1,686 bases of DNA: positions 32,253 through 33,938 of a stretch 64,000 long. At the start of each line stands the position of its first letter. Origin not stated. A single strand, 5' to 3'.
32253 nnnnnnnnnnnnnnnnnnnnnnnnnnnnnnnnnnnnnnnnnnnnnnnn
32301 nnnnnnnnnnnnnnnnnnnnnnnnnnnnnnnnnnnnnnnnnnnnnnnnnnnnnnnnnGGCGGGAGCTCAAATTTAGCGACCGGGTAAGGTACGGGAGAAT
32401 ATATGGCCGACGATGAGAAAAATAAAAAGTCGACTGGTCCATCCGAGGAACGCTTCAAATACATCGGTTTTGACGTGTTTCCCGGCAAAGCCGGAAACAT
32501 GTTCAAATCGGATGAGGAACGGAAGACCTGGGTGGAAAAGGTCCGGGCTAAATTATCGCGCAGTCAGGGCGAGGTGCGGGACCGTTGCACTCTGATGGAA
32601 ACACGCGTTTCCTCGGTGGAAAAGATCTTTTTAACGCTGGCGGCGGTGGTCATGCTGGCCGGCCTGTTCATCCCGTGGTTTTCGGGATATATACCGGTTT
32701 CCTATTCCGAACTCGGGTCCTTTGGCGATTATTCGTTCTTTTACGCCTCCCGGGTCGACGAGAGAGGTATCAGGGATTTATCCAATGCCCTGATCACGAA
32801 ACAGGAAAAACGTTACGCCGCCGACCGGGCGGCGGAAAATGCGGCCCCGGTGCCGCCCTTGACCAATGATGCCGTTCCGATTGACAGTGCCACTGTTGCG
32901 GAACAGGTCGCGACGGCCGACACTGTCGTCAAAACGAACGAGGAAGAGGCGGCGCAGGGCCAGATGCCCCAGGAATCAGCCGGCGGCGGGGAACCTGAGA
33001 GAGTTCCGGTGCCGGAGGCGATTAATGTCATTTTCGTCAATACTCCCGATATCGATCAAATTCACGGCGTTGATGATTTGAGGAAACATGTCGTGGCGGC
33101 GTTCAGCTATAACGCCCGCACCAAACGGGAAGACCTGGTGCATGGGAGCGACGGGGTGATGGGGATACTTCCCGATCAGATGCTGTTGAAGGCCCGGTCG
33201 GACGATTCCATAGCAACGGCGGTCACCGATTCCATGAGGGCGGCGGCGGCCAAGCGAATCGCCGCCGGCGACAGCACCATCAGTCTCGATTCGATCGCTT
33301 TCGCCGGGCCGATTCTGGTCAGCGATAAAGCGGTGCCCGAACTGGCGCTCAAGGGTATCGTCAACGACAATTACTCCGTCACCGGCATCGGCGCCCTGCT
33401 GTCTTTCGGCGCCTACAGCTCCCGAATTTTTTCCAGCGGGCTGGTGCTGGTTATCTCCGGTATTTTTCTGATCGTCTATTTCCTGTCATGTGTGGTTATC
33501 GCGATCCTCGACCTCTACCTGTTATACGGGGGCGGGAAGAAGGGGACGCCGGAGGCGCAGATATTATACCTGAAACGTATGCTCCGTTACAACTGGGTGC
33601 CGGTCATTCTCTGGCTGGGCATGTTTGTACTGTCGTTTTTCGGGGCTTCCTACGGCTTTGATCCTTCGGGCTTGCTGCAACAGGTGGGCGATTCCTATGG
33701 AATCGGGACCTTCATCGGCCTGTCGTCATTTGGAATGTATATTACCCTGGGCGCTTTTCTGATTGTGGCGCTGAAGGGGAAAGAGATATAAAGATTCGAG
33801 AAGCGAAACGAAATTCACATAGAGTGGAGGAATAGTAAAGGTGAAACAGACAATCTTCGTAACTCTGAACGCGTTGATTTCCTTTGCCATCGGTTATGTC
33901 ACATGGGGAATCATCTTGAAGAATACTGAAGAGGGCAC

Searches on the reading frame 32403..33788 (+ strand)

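Call 6: search_protein_families(library=pfam, proteins=[window:32403-33788:+], max_evalue=1)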
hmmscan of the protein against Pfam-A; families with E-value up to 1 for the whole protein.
window:32403-33788:+ (462 aa): 2 families
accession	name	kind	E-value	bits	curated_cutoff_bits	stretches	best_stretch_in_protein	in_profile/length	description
PF08038.17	Tom7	-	0.045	13.9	27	1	389-407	10-28/41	TOM7 family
PF12706.13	Lactamase_B_2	-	0.22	11.5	27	1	202-268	21-82/200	Beta-lactamase superfamily domain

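Call 66: search_protein_families(library=ncbifam, proteins=[window:32403-33788:+], max_evalue=1)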
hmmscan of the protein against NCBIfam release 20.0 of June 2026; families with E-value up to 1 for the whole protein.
window:32403-33788:+ (462 aa): 0 families
